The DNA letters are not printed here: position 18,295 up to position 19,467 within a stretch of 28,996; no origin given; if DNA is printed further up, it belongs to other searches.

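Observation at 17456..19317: Cytoplasmic 'periplasmic-binding-protein' fold protein translationally coupled to a DUF1848 protein with radical-SAM-like CX3CX2C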

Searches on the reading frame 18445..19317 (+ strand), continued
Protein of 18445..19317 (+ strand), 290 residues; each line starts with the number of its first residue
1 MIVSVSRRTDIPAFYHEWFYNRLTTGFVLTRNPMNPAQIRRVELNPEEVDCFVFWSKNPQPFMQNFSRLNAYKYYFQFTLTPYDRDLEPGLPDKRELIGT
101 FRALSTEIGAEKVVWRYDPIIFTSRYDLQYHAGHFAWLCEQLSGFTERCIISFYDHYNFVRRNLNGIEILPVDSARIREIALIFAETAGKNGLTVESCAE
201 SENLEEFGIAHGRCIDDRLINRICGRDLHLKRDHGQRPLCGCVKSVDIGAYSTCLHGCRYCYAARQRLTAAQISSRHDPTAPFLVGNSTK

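Call 31: search_protein_families(library=pfam, alignment_id=A2, max_evalue=0.0001)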
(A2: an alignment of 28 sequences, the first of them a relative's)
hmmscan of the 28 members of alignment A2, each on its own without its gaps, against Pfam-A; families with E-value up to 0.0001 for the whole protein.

A. member 1, L015:5099-6004:+ (301 aa): 0 families

B. families by the number of members that match (of 28 scanned): 29 families (the first 25 are shown)
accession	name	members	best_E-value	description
PF00583.31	Acetyltransf_1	2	1.9e-09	Acetyltransferase (GNAT) family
PF13847.12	Methyltransf_31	2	2.3e-05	Methyltransferase domain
PF00158.32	Sigma54_activat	1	1.1e-66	Sigma-54 interaction domain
PF11074.14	DUF2779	1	2.1e-45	Domain of unknown function(DUF2779)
PF13320.12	GH123_cat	1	1e-40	Glycoside hydrolase 123, catalytic domain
PF05193.26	Peptidase_M16_C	1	5.6e-36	Peptidase M16 inactive domain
PF00072.30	Response_reg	1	1.8e-27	Response regulator receiver domain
PF02518.31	HATPase_c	1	4.4e-26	Histidine kinase-, DNA gyrase B-, and HSP90-like ATPase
PF25601.1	AAA_lid_14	1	8e-24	AAA+ ATPase lid domain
PF14532.12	Sigma54_activ_2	1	4e-21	Sigma-54 interaction domain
PF00512.31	HisKA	1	7.2e-19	His Kinase A (phospho-acceptor) domain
PF01695.23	IstB_IS21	1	2.8e-17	IstB-like ATP binding protein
PF01497.23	Peripla_BP_2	1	1.2e-16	Periplasmic binding protein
PF04055.27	Radical_SAM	1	6.1e-14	Radical SAM superfamily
PF00675.25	Peptidase_M16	1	6.2e-13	Insulinase (Peptidase family M16)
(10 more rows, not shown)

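Call 36: find_related_loci(query=window:18445-19317:+, collection=metagenome_contigs, flank=5000)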
Query window:18445-19317:+ (290 aa) in metagenome_contigs; peptide patterns used: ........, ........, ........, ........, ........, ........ (x = any residue, [..] = any of these).
600 stretches matched a pattern (row limit reached: there are more); 151 encode a relative of the query (tblastn E <= 1e-3); the best 80 are kept; 80 distinct loci.
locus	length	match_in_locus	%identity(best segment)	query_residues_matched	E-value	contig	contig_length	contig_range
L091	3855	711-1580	88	1-290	0e+0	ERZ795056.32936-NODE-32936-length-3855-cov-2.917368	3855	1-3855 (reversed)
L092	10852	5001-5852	71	1-284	1e-143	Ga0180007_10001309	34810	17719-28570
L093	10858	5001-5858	53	1-286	3e-107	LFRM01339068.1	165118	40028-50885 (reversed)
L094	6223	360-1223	51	1-287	3e-102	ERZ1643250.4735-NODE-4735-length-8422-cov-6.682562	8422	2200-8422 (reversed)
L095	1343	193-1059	49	1-289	2e-108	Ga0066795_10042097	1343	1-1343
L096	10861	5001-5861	49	1-287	5e-98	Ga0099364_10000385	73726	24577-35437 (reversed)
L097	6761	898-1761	49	1-287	4e-97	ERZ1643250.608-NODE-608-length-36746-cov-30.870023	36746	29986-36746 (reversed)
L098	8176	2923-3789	47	1-287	4e-94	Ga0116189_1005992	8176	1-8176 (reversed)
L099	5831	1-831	49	12-287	5e-92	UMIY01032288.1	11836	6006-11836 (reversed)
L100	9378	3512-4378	47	1-287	3e-91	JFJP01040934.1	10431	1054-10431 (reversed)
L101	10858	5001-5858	48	1-284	1e-90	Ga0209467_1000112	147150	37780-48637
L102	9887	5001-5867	47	1-288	7e-90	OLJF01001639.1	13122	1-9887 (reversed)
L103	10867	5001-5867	47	1-288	3e-89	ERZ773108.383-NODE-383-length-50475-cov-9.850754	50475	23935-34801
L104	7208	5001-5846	46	1-287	3e-89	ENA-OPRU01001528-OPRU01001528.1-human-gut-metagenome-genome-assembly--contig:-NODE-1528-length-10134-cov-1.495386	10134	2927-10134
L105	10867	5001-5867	47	1-288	2e-88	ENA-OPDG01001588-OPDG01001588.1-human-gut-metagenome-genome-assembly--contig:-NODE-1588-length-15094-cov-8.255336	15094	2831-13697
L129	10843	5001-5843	45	1-286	3e-84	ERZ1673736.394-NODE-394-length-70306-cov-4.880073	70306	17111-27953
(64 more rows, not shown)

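Call 37: search_solved_structures(query=A1, max_evalue=10, show_alignments=3)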
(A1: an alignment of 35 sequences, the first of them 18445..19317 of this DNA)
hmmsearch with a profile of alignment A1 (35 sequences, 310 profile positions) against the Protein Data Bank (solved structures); distinct sequences matched with E-value up to 10: 6.
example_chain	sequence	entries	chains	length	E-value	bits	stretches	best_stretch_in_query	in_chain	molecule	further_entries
9h50_A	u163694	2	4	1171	0.035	16.5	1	74-165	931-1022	Bcs3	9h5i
8a0c_A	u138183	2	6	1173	0.035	16.5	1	74-165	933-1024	Bcs3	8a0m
5u75_A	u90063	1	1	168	0.21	13.9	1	26-100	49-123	Enterotoxin-like toxin X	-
8uru_F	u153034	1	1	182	0.26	13.6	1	25-67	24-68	Meiotic recombination protein REC104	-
8urq_F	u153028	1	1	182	0.26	13.6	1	25-67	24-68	Meiotic recombination protein REC104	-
6q5v_A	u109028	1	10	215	1.3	11.3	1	117-190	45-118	Peroxiredoxin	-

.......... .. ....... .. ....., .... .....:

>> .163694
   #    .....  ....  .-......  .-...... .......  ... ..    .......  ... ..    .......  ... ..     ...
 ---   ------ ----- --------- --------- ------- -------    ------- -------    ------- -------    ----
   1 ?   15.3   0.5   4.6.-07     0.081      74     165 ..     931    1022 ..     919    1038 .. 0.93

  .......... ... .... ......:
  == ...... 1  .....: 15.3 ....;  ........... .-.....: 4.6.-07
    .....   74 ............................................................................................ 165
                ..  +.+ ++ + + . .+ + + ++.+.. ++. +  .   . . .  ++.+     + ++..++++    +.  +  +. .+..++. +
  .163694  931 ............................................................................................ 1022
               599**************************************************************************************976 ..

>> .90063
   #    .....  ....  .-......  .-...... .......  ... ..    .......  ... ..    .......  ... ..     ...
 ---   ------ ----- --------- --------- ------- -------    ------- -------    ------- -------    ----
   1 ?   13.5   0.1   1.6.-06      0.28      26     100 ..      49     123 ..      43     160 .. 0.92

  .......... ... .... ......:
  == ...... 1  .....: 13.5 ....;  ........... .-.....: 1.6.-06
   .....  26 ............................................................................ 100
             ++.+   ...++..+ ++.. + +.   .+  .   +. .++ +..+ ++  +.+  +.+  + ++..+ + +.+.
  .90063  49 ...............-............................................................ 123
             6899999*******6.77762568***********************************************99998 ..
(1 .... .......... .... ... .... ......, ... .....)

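Call 46: search_protein_families(library=pfam, proteins=[L102:1363-5004:+, L102:49-1356:+, L076:4632-5987:+, L129:4359-4988:+, L129:587-4435:+, L104:6054-6977:+, L026:5129-6004:+, L015:5099-6004:+, L096:3910-5004:+, L087:5078-6004:+], max_evalue=0.01)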
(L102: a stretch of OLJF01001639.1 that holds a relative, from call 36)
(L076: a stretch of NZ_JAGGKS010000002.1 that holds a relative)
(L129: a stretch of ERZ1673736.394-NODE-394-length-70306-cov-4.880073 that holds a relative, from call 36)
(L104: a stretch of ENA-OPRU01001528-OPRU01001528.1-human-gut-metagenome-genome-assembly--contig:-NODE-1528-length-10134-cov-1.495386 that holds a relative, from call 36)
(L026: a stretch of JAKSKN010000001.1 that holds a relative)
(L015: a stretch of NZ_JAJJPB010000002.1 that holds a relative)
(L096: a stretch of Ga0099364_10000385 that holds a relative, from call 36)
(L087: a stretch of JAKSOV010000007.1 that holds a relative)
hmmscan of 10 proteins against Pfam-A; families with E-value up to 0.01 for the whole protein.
L102:1363-5004:+ (1213 aa): 8 families
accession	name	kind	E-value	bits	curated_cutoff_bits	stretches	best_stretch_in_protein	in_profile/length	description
PF00580.27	UvrD-helicase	-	3.2e-54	184.9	23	1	146-459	2-270/271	UvrD/REP helicase N-terminal domain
PF13361.12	UvrD_C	-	1.4e-25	90.9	25.6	2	608-807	207-346/350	UvrD-like helicase C-terminal domain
PF13245.12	AAA_19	-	1.7e-19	70.8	25.1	1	149-445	1-134/134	AAA domain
PF13538.12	UvrD_C_2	-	6.6e-11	42.4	27.4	2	783-807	28-52/52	UvrD-like helicase C-terminal domain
PF01693.22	Cauli_VI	-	2.2e-10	41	21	2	14-47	2-32/44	Ribonuclease H1 N-terminal domain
PF13604.12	AAA_30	-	4.5e-07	30.2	27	0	146-249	3-96/191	AAA domain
PF01443.25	Viral_helicase1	-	0.0036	17.6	21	0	735-807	177-227/228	Viral superfamily 1 RNA helicase core domain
PF13087.12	AAA_12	-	0.0047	17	27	0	704-809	111-193/195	AAA domain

L102:49-1356:+ (435 aa): 2 families
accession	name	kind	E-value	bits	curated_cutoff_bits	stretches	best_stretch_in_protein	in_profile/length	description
PF22860.2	DUF7017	-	1.9e-08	34.9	27.5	1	219-345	2-127/141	Domain of unknown function (DUF7017)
PF14559.12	TPR_19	-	0.004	17.9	25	1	214-248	21-55/68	Tetratricopeptide repeat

L076:4632-5987:+ (451 aa): 3 families
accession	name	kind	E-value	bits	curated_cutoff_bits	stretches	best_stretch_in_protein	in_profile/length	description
PF13847.12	Methyltransf_31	-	2.3e-05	24.6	27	1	120-270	2-127/145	Methyltransferase domain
PF13489.12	Methyltransf_23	-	0.00029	21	27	1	119-257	20-123/164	Methyltransferase domain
PF08242.18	Methyltransf_12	-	0.0048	18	30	0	162-246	19-96/98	Methyltransferase domain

L129:4359-4988:+ (209 aa): 2 families
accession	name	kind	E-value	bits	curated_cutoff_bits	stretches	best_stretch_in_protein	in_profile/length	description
PF13328.12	HD_4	-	6.5e-19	68.6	27.2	1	36-154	1-128/156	HD domain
PF01966.28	HD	-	1e-05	26.2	22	1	57-150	2-116/116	HD domain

L129:587-4435:+ (1282 aa): 2 families
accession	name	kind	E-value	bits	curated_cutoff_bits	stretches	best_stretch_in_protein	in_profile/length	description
PF00873.25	ACR_tran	-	1.1e-221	738.9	28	2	453-1264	198-1021/1021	AcrB/AcrD/AcrF family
PF03176.21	MMPL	-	2.7e-14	53.3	20.5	2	939-1266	14-305/333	MMPL family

L104:6054-6977:+ (307 aa): 13 families
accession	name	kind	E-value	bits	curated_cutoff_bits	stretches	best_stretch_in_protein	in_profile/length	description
PF04055.27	Radical_SAM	-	1.4e-16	61.6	29.5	1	96-243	13-164/166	Radical SAM superfamily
PF13353.11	Fer4_12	-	2.6e-10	41.2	22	1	19-163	2-86/137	4Fe-4S single cluster domain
PF00037.32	Fer4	-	5.2e-09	36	21.1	1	52-73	2-23/24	4Fe-4S binding domain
PF12837.12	Fer4_6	-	2.1e-07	31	25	1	51-73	2-24/24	4Fe-4S binding domain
PF12797.12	Fer4_2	-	5.7e-07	29.5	24.5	1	51-69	3-21/22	4Fe-4S binding domain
PF13187.11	Fer4_9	-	8.5e-06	26.1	27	1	57-100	1-50/52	4Fe-4S dicluster domain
PF13484.11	Fer4_16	-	1.1e-05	26.5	30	1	57-79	1-23/66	4Fe-4S double cluster binding domain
PF13237.11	Fer4_10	-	3.3e-05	24.2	25.5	1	52-97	3-52/53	4Fe-4S dicluster domain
PF12838.12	Fer4_7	-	4.2e-05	24.4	27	1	57-99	1-50/52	4Fe-4S dicluster domain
PF14697.11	Fer4_21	-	0.00019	21.9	35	1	32-73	14-57/59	4Fe-4S dicluster domain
PF12800.12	Fer4_4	-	0.001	19.7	24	0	56-69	2-15/17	4Fe-4S binding domain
PF25160.1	LdpA_Fe-S-bd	-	0.0035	17.5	27.6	0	62-100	7-41/49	LdpA Fe-S cluster-binding domain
PF13746.11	Fer4_18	-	0.0068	17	27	0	47-103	50-101/114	4Fe-4S dicluster domain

L026:5129-6004:+ (291 aa): 0 families

L015:5099-6004:+ (301 aa): 0 families

L096:3910-5004:+ (364 aa): 1 family
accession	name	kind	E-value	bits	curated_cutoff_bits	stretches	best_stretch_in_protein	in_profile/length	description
PF13489.12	Methyltransf_23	-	0.0051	17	27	1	143-253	6-104/164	Methyltransferase domain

L087:5078-6004:+ (308 aa): 1 family
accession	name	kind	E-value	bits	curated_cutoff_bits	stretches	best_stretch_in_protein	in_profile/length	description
PF03291.22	mRNA_G-N7_MeTrfase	-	0.002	17.7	26.6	1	86-190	44-157/315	mRNA (guanine-N(7))-methyltransferase domain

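Call 47: search_protein_families(library=padloc, proteins=[window:18445-19317:+, L102:1363-5004:+, L102:49-1356:+, L026:5129-6004:+, L015:5099-6004:+, L129:587-4435:+, L129:4359-4988:+], max_evalue=0.01)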
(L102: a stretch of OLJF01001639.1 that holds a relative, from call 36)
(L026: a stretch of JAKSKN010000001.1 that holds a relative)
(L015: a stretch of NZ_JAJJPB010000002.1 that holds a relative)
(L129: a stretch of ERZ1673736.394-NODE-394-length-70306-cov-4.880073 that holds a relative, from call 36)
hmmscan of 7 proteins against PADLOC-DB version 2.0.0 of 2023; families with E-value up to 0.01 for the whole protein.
window:18445-19317:+ (290 aa): 1 family
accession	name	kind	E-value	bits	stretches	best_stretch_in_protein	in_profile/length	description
PDLC03815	RTasDUF1848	-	4.9e-46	155.5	1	1-265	1-240/242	DRT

L102:1363-5004:+ (1213 aa): 53 families (the best 25 are shown)
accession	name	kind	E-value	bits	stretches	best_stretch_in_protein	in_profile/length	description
PDLC03802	RTasHel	-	2.1e-61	206.6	2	147-547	8-324/675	DRT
PDLC00114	GajB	-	5.4e-59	198.4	3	308-503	125-317/635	UrvD helicase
PDLC00117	GajB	-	9.7e-57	190.8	3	352-549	170-362/604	UrvD helicase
PDLC00132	GajB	-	3.5e-56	189.1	3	312-546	133-360/625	UrvD helicase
PDLC00127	GajB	-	1e-39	134.6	3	348-478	151-282/594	UrvD helicase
PDLC00130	GajB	-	4.8e-39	132.1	3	375-490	178-295/589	UrvD helicase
PDLC00123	GajB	-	2.9e-37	126.5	3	385-552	159-320/540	UrvD helicase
PDLC00129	GajB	-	2.5e-36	123.4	3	377-497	199-321/594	UrvD helicase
PDLC00119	GajB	-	3.9e-34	116.5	2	162-478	20-293/565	UrvD helicase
PDLC00122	GajB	-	9.7e-33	111.8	3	381-492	141-254/502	UrvD helicase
PDLC00103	GajB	-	1e-32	111.8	1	151-806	23-574/612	UrvD helicase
PDLC00110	GajB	-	3.3e-31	106.6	3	375-499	243-376/725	UrvD helicase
PDLC00107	GajB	-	2.6e-30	103.6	2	374-563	187-372/587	UrvD helicase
PDLC00112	GajB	-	6.4e-30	102.3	3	375-478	181-288/581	UrvD helicase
PDLC00104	GajB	-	8.9e-30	101.9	2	374-547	137-305/574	UrvD helicase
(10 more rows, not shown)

L102:49-1356:+ (435 aa): 8 families
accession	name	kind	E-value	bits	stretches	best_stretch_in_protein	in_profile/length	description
PDLC01170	TPR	-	1.5e-42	144.2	1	42-434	13-367/368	TPR repeats containing protein fused to cold shock-like domain (OB-fold)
PDLC04483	PDC-M16B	-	2.2e-08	31.2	1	215-329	175-288/537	-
PDLC04477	PDC-M16B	-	5.3e-06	23.3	1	39-363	42-357/501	-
PDLC04481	PDC-M16B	-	4e-05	20.6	1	214-328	176-289/471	-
PDLC04480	PDC-M16B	-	0.00027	17.7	1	216-368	185-333/472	-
PDLC04484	PDC-M16B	-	0.00028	17.3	1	213-334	202-322/574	-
PDLC04488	PDC-M16B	-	0.0049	13.6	1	148-333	195-376/634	-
PDLC02916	CSD_V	-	0.006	14.4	0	377-417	13-52/64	-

L026:5129-6004:+ (291 aa): 1 family
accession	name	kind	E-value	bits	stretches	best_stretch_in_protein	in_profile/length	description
PDLC01079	C3a159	-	6.2e-08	30.7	1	53-207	46-201/265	methyl transferase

L015:5099-6004:+ (301 aa): 0 families

L129:587-4435:+ (1282 aa): 0 families

L129:4359-4988:+ (209 aa): 0 families

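Call 57: fold_search(model_id=the predicted structure, library=pdb)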
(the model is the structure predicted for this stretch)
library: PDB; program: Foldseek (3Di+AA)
matches with E <= 10: 1454; with E <= 0.001: 0
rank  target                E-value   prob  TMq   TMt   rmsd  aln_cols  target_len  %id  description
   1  5ks8_E                1.7e-03  0.99  0.29  0.21   8.9       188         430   11  Crystal structure of two-subunit pyruvate carboxylase from Methylobacillus flagellatus (released 2016-10-19)
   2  5vz0_B                1.8e-03  0.98  0.30  0.10   7.2       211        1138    8  Crystal structure of Lactococcus lactis pyruvate carboxylase G746A mutant in complex with cyclic-di-AMP (released 2017-08-16)
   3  5ks8_D                2.6e-03  0.99  0.32  0.18   8.2       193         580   11  Crystal structure of two-subunit pyruvate carboxylase from Methylobacillus flagellatus (released 2016-10-19)
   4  5vz0_A                3.5e-03  0.97  0.30  0.10   7.2       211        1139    8  Crystal structure of Lactococcus lactis pyruvate carboxylase G746A mutant in complex with cyclic-di-AMP (released 2017-08-16)
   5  5mle_C                3.7e-03  0.97  0.36  0.24   8.7       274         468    9  Crystal Structure of Human Dihydropyrimidinease-like 2 (DPYSL2A)/Collapsin Response Mediator Protein (CRMP2 13-516) Mu (released 2017-02-22)
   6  5ks8_C                4.2e-03  0.99  0.29  0.16   4.8       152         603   10  Crystal structure of two-subunit pyruvate carboxylase from Methylobacillus flagellatus (released 2016-10-19)
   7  5ks8_F                4.2e-03  0.97  0.30  0.20   8.6       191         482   10  Crystal structure of two-subunit pyruvate carboxylase from Methylobacillus flagellatus (released 2016-10-19)
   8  5vyz_A                4.2e-03  0.96  0.30  0.10   7.1       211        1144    9  Crystal structure of Lactococcus lactis pyruvate carboxylase in complex with cyclic-di-AMP (released 2017-08-16)
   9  4cnu_A                4.4e-03  0.99  0.36  0.24   7.3       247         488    8  CRYSTAL STRUCTURE OF WT HUMAN CRMP-4 from lattice translocation (released 2014-06-18)
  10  5vyz_D                5.0e-03  0.96  0.30  0.10   7.1       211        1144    9  Crystal structure of Lactococcus lactis pyruvate carboxylase in complex with cyclic-di-AMP (released 2017-08-16)
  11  8bpp_A                5.0e-03  0.92  0.34  0.29  11.7       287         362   14  crystal structure of N-ethylmaleimide reductase (nemA) from Escherichia coli (released 2024-02-28)
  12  4az6                  5.6e-03  0.57  0.26  0.20  16.0       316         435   12  Differential inhibition of the tandem GH20 catalytic modules in the pneumococcal exo-beta-D-N-acetylglucosaminidase, Str (released 2013-07-10)
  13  4qsk_A                6.0e-03  0.77  0.29  0.11   8.5       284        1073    9  Crystal Structure of L. monocytogenes Pyruvate Carboxylase in complex with Cyclic-di-AMP (released 2014-10-29)
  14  2gse_D                6.3e-03  0.97  0.35  0.24   7.3       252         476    7  Crystal Structure of Human Dihydropyrimidinease-like 2 (released 2006-05-09)
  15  3rpm_B                6.3e-03  0.60  0.27  0.20  16.0       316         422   11  Crystal structure of the first GH20 domain of a novel Beta-N-acetyl-hexosaminidase StrH from Streptococcus pneumoniae  (released 2011-10-26)
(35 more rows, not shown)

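Call 71: fold_search(model_id=the predicted structure, library=viral)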
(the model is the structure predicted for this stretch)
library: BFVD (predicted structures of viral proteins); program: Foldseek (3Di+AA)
matches with E <= 10: 720; with E <= 0.001: 3
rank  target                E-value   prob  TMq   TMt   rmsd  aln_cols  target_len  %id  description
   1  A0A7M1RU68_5          2.0e-10  1.00  0.65  0.17   9.5       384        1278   15  NTF2 domain-containing protein [uncultured phage cr272_1]
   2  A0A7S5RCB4            2.5e-05  1.00  0.41  0.27   8.2       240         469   16  (no name in the UniProt tables at hand)
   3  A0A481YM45            1.8e-04  1.00  0.24  0.59   2.2        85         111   27  Uncharacterized protein [Pithovirus LCDPAC01]
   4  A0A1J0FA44            1.3e-03  0.84  0.25  0.20  14.7       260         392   13  (no name in the UniProt tables at hand)
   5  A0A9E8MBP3            1.7e-03  1.00  0.39  0.19   4.2       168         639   11  (no name in the UniProt tables at hand)
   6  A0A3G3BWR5            5.2e-03  0.99  0.39  0.36   6.1       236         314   10  (no name in the UniProt tables at hand)
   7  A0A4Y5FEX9            5.6e-03  0.94  0.33  0.40  10.6       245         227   14  Uncharacterized protein [Lactobacillus phage 3-521]
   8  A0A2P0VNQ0            9.5e-03  0.99  0.34  0.35   4.3       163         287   13  Pyruvate formate-lyase 1-activating enzyme [Tetraselmis virus 1]
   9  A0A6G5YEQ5            1.4e-02  0.98  0.31  0.38   5.8       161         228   12  (no name in the UniProt tables at hand)
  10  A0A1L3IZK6            1.7e-02  0.18  0.20  0.21  13.1       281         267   11  (no name in the UniProt tables at hand)
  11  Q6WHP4                1.8e-02  0.89  0.28  0.25  11.7       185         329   12  MoaA/nifB/pqqE family protein [Vibrio phage KVP40 (isolate Vibrio parahaemolyticus/Japan/Matsuzaki/1991)]
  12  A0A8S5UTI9            2.0e-02  0.82  0.34  0.28   9.4       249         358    9  Oxidoreductase [Myoviridae sp. ctYA416]
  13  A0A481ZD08            2.2e-02  0.15  0.12  0.07  15.9       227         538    9  Glycosyltransferase [Pithovirus LCPAC403]
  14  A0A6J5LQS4            2.5e-02  0.54  0.33  0.24  10.9       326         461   10  Radical_SAM domain containing protein [uncultured Caudovirales phage]
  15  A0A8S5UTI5            4.6e-02  0.41  0.27  0.22   8.3       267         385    9  Fe-S oxidoreductase [Myoviridae sp. ctYA416]
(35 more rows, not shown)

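Call 72: search_protein_families(library=phrogs, proteins=[window:18445-19317:+], max_evalue=0.001)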
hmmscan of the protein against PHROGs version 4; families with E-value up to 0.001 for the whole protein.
window:18445-19317:+ (290 aa): 0 families
